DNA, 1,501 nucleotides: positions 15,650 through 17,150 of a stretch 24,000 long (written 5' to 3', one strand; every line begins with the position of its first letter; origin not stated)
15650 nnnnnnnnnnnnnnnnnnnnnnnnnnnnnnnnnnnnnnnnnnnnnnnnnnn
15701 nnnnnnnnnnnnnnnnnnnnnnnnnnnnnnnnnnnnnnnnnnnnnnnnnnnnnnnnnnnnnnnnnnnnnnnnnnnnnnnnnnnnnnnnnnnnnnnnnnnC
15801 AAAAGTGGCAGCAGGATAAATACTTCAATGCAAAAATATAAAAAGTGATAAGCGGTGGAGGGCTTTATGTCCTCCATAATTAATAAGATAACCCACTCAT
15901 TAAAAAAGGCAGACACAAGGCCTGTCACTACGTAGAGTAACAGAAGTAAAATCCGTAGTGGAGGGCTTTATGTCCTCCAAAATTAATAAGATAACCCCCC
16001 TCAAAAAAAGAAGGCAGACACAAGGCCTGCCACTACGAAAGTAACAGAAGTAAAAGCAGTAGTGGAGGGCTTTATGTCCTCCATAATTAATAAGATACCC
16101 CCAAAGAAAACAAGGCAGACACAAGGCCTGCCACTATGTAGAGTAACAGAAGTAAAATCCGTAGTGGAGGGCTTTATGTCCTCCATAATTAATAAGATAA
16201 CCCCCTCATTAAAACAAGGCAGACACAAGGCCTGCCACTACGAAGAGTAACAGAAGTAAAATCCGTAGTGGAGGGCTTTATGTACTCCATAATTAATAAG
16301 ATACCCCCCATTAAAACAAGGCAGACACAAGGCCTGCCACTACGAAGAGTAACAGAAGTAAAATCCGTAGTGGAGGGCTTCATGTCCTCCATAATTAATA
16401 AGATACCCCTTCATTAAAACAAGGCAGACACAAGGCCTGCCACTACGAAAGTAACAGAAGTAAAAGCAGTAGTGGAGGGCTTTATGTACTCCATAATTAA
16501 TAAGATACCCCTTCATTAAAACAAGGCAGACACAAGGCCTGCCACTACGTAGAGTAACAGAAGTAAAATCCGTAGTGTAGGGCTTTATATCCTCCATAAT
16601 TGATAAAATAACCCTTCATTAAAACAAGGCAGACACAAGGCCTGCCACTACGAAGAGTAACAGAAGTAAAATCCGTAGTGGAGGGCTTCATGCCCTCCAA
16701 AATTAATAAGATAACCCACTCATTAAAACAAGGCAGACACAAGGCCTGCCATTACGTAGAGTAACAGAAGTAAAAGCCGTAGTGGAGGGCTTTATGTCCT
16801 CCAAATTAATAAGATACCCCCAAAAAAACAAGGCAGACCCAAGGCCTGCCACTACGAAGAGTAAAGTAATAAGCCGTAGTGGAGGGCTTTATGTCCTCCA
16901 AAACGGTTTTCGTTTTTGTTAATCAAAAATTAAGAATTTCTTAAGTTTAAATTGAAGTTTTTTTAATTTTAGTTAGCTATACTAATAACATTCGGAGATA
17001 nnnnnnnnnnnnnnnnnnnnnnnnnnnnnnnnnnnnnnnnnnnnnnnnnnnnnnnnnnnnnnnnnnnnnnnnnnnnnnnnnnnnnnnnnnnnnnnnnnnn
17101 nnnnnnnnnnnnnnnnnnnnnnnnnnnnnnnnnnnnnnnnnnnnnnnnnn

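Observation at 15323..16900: RAYT gene followed directly by a 1.05-kb array of 21 GTAG-headed REP-like hairpins (a REPtron/BIME-like locus in an AT-rich Firmicute-type genome)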

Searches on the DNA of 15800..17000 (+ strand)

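Call 78: search_rna_families(source=window, start=15800, end=17000, threshold=evalue, max_evalue=1)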
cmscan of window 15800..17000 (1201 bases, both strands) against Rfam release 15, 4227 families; matches with E-value up to 1: 3.
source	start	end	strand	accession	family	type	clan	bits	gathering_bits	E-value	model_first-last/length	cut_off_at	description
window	16814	16971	-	RF03533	SQ1002_RNA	Gene; sRNA;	-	21.8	128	0.036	1-237/237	no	Clostridioides difficile sRNA SQ1002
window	16835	16895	+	RF03948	mir-5045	Gene; miRNA;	-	19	80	0.85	1-57/57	no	mir-5045 microRNA precursor family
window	16406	16616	-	RF03533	SQ1002_RNA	Gene; sRNA;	-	16.7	128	0.75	1-237/237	no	Clostridioides difficile sRNA SQ1002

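Call 88: search_dna_similar(query=window:15852-16900:+, collection=plasmids, mode=distant, max_rows=10)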
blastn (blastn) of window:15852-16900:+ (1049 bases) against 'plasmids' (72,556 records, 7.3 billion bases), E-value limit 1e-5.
No match.

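Call 89: search_dna_similar(query=window:15852-16900:+, collection=phages, mode=distant, max_rows=10)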
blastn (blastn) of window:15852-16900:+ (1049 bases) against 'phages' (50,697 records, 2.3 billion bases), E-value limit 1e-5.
No match.
